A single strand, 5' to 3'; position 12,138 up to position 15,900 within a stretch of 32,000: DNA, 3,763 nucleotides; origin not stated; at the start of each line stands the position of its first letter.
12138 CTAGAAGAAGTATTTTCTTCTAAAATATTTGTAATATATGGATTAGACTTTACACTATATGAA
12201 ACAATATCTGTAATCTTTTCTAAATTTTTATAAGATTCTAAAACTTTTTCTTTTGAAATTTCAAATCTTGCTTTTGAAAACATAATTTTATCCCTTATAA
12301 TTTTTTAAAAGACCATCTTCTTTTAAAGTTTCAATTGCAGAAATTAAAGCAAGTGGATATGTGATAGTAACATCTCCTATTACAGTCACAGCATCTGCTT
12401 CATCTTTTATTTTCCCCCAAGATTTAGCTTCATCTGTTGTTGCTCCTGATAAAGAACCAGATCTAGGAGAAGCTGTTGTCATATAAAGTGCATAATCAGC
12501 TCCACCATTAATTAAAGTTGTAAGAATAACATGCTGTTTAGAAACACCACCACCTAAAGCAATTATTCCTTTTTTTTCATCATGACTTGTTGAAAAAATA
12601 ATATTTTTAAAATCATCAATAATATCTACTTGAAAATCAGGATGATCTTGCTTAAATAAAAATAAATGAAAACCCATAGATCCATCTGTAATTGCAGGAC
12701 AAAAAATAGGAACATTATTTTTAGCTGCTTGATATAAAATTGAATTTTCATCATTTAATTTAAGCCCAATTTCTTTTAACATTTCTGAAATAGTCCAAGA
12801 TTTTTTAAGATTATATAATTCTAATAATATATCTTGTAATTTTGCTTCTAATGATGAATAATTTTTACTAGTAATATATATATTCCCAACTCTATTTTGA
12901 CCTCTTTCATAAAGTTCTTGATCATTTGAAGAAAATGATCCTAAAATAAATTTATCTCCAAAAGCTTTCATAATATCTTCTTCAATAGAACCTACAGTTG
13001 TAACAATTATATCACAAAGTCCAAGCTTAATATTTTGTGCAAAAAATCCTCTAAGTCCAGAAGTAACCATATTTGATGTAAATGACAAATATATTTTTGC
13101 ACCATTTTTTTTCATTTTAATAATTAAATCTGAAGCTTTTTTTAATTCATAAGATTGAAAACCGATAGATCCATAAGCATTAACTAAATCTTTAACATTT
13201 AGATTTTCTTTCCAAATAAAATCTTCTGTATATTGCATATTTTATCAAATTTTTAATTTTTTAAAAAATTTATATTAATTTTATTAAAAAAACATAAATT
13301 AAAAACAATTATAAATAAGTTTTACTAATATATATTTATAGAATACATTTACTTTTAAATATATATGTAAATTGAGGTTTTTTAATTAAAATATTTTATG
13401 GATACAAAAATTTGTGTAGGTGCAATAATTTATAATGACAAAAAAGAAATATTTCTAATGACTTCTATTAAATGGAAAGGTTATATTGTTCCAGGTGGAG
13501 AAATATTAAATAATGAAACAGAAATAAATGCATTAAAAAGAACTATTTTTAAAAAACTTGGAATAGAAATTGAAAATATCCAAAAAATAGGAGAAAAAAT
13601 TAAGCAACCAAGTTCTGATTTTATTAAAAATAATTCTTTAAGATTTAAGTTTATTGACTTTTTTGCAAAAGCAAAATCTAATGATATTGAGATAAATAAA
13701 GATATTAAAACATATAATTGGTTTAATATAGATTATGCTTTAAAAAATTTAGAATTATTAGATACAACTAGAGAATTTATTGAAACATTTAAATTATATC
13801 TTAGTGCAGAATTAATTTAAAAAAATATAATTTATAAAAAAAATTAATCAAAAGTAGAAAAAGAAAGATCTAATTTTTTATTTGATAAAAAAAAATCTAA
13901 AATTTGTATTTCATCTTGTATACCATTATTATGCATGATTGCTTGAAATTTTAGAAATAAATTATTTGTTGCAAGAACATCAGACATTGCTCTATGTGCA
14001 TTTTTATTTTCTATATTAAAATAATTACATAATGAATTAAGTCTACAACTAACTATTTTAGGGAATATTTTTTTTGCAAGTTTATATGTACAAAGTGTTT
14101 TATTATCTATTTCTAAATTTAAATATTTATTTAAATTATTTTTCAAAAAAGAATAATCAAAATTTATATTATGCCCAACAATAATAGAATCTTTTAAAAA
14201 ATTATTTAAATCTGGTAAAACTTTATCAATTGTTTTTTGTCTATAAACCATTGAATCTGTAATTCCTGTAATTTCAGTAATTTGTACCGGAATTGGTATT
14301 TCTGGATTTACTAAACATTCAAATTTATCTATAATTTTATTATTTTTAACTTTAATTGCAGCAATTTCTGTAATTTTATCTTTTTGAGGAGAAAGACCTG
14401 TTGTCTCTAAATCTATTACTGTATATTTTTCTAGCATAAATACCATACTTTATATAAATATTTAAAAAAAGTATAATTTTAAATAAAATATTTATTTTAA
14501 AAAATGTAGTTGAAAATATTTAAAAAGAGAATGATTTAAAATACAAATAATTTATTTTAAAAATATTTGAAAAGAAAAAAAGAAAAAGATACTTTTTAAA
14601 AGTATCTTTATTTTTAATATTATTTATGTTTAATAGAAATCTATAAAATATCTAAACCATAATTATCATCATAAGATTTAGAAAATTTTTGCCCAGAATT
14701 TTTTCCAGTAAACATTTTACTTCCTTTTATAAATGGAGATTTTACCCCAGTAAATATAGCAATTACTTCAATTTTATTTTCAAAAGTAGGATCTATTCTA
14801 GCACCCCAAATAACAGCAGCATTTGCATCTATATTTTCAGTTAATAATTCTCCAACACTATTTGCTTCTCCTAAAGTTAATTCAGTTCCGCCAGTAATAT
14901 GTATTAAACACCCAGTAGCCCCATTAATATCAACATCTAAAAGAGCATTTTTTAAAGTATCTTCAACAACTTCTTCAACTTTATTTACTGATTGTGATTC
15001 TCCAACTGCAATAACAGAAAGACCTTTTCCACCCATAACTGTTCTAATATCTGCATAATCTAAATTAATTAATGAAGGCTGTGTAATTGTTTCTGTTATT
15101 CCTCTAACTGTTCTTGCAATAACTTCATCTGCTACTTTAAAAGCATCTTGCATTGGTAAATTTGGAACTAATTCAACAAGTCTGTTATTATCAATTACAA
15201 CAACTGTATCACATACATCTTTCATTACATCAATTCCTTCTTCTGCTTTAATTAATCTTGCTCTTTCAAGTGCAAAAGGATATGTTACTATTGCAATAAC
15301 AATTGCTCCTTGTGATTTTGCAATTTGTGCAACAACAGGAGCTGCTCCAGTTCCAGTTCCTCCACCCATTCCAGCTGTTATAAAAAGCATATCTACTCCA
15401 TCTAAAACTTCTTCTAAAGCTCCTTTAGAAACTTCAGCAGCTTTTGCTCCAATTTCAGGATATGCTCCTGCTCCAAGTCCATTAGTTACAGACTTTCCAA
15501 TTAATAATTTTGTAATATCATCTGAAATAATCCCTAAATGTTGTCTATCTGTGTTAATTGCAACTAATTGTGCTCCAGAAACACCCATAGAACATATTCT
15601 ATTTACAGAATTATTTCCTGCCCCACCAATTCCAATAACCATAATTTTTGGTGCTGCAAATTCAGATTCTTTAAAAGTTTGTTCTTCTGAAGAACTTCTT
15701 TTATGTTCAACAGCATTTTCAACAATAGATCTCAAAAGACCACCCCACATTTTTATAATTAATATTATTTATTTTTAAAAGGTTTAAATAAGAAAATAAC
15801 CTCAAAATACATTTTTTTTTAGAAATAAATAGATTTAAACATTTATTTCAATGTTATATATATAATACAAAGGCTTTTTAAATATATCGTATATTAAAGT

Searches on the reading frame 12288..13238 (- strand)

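Call 13: search_protein_families(library=pfam, max_evalue=0.01, proteins=[window:12288-13238:-])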
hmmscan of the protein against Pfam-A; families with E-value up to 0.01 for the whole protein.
window:12288-13238:- (316 aa): 1 family
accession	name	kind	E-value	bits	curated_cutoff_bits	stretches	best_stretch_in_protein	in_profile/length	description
PF01916.23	DS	-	2.1e-99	332.9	27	1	17-297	1-284/288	Deoxyhypusine synthase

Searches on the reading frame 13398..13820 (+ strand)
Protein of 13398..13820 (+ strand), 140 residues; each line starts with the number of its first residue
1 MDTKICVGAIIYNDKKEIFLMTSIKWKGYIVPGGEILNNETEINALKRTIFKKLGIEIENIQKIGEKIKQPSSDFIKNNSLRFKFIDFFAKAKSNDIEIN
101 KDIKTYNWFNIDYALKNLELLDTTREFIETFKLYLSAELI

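Call 13: search_protein_families(library=pfam, max_evalue=0.01, proteins=[window:13398-13820:+])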
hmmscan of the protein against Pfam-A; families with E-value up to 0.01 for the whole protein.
window:13398-13820:+ (140 aa): 1 family
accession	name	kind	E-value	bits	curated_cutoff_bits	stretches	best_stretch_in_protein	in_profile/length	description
PF00293.34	NUDIX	-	1.5e-09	38.4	21.1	1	5-129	4-132/134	NUDIX domain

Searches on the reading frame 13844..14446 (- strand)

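Call 13: search_protein_families(library=pfam, max_evalue=0.01, proteins=[window:13844-14446:-])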
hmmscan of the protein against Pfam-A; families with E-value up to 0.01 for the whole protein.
window:13844-14446:- (200 aa): 5 families
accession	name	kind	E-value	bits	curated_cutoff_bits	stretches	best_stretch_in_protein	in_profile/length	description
PF00929.31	RNase_T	-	1.1e-41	143.6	24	1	10-164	2-164/164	Exonuclease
PF01612.26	DNA_pol_A_exo1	-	4.7e-08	33.5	23.6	1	10-156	24-140/173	3'-5' exonuclease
PF16473.11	Rv2179c-like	-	3e-05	24.2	27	1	9-134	3-121/177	3'-5' exoribonuclease Rv2179c-like domain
PF13482.12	RNase_H_2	-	0.00011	22.6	22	1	11-149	3-119/165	RNase_H superfamily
PF21762.3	DEDDh_C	-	0.00038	21.1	27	1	84-163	105-184/188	DNA polymerase III subunit epsilon-like, C-terminal domain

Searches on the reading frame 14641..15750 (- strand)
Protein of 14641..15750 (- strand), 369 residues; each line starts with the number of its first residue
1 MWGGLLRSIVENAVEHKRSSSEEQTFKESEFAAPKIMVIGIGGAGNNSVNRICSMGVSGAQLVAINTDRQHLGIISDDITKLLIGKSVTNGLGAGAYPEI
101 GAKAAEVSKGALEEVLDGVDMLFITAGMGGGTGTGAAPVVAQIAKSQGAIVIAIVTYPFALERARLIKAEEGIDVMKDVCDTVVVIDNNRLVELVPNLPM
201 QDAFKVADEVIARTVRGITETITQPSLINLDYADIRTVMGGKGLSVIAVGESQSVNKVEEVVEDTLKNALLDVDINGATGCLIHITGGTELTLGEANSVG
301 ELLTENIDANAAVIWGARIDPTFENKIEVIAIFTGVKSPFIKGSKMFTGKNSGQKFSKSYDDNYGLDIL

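Call 13: search_protein_families(library=pfam, max_evalue=0.01, proteins=[window:14641-15750:-])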
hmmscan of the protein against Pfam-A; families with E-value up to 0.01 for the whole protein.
window:14641-15750:- (369 aa): 3 families
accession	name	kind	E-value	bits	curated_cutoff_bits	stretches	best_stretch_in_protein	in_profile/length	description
PF00091.31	Tubulin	-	2.6e-43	149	33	1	35-195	1-189/190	Tubulin/FtsZ family, GTPase domain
PF12327.13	FtsZ_C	-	3.6e-28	98.2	27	1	243-337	1-95/95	FtsZ family, C-terminal domain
PF21800.4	KH_KRR1_2nd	-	0.0031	17.9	27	0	242-268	47-73/91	KRR1 small subunit processome component, second KH domain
